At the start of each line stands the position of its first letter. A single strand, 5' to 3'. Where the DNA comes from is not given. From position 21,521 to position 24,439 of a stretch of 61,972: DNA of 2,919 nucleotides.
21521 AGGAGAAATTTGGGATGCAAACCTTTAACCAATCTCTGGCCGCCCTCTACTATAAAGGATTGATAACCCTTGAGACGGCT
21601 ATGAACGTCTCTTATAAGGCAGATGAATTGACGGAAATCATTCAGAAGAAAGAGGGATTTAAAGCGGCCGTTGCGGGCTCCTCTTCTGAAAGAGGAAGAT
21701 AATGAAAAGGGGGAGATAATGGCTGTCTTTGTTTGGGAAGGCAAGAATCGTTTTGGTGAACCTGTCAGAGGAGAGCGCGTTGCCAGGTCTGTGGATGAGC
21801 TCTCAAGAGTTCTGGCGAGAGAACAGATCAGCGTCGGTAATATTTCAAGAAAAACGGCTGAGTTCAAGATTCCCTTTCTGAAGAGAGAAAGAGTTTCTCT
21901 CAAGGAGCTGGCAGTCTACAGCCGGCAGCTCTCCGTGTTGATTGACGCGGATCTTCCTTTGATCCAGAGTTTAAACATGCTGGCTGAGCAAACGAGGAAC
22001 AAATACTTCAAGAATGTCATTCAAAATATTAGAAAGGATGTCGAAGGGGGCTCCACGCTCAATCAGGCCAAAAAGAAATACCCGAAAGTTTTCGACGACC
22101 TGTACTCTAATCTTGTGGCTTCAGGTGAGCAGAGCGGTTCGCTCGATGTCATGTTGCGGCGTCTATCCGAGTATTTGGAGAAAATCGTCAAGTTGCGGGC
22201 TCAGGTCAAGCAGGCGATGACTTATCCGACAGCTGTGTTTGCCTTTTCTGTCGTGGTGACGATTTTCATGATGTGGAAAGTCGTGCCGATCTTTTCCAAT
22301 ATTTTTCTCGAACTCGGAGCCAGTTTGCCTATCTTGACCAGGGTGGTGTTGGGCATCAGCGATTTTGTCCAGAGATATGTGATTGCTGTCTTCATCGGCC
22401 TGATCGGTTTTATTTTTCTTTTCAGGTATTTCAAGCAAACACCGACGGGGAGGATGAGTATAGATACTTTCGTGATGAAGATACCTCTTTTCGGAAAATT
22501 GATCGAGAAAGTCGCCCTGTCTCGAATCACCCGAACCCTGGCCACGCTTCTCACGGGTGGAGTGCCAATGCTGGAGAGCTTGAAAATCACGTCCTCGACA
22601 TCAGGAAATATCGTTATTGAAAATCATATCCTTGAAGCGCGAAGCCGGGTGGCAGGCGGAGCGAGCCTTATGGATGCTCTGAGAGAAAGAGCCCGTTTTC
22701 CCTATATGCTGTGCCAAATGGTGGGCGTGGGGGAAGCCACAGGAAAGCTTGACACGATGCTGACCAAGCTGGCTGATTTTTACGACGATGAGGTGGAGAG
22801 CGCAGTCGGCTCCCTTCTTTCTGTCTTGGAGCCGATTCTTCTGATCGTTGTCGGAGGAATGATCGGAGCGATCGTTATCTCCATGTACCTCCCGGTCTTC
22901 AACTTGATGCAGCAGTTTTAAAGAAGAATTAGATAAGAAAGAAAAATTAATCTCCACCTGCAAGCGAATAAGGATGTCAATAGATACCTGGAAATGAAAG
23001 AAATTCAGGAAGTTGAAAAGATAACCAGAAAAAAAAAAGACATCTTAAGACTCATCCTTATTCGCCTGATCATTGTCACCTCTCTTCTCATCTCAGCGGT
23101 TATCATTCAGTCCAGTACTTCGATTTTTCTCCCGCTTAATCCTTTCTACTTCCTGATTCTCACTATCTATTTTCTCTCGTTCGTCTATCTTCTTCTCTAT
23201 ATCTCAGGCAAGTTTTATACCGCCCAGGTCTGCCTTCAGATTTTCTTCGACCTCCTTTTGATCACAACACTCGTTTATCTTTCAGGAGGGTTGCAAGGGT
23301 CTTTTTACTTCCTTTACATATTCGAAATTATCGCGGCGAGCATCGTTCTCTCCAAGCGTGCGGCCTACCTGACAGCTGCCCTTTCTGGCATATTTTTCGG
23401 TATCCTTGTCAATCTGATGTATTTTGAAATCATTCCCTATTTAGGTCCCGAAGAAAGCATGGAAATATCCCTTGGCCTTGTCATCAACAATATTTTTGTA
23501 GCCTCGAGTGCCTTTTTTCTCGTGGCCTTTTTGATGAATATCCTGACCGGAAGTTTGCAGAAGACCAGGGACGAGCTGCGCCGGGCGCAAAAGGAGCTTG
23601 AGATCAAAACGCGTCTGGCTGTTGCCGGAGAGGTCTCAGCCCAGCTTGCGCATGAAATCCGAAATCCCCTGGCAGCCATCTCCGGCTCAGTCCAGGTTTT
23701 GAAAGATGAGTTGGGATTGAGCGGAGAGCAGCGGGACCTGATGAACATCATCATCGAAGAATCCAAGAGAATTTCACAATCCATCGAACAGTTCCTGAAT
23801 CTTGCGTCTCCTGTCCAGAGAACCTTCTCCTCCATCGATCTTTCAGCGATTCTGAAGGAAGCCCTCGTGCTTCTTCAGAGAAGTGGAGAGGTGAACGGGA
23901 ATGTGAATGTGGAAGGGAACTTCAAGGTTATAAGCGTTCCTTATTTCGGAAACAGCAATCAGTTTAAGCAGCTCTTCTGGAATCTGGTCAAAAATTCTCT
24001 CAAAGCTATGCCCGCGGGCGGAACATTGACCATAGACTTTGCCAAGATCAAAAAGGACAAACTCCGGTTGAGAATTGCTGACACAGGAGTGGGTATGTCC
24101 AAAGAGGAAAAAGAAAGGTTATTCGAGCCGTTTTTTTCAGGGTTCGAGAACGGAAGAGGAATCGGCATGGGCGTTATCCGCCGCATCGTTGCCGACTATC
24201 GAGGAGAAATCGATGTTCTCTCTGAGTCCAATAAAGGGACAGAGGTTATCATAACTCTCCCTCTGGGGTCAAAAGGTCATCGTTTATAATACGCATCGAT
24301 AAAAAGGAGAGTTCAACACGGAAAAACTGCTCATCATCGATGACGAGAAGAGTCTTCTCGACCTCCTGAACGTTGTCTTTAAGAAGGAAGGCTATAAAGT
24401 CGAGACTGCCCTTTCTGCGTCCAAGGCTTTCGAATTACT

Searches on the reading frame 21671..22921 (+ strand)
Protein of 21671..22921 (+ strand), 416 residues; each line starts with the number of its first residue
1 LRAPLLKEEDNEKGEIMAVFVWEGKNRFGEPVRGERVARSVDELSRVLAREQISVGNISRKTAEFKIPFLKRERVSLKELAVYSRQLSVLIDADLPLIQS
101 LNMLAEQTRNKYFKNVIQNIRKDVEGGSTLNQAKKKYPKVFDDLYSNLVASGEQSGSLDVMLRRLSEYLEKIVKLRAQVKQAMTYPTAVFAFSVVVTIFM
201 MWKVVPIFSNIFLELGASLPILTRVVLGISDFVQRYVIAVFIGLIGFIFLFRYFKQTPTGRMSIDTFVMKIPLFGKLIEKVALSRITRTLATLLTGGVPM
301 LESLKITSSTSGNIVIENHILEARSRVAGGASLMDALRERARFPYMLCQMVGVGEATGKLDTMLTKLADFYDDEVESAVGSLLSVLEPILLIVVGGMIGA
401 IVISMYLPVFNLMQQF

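Call 29: search_protein_families(library=pfam, proteins=[window:21671-22921:+], max_evalue=0.00001)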
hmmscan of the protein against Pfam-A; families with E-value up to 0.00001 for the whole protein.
window:21671-22921:+ (416 aa): 1 family
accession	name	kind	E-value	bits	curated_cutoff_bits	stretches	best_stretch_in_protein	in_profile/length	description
PF00482.28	T2SSF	-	7.8e-60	200.8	25.2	2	84-206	2-125/125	Type II secretion system (T2SS), protein F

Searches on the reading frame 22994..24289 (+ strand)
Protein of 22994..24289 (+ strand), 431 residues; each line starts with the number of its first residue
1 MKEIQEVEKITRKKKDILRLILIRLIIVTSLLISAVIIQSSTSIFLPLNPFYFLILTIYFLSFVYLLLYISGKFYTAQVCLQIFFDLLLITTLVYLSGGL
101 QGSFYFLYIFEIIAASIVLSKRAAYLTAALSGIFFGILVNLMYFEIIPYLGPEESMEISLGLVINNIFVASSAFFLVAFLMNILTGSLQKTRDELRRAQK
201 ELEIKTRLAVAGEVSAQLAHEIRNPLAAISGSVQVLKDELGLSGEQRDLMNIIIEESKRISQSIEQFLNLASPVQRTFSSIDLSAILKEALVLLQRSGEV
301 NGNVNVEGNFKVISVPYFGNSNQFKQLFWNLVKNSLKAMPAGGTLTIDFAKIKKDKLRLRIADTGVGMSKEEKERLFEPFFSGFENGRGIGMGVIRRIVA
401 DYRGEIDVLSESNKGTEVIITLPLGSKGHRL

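Call 29: search_protein_families(library=pfam, proteins=[window:22994-24289:+], max_evalue=0.00001)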
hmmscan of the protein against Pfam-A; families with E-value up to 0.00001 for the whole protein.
window:22994-24289:+ (431 aa): 3 families
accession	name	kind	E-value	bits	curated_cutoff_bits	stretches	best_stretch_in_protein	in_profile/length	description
PF02518.31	HATPase_c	-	8.2e-23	81.4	26.4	1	320-425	2-110/111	Histidine kinase-, DNA gyrase B-, and HSP90-like ATPase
PF00512.31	HisKA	-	1.1e-16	61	26.9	1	213-272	4-62/66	His Kinase A (phospho-acceptor) domain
PF25323.1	6TM_PilS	-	2.3e-16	60.5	27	1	11-192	5-186/189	PilS-like transmembrane domain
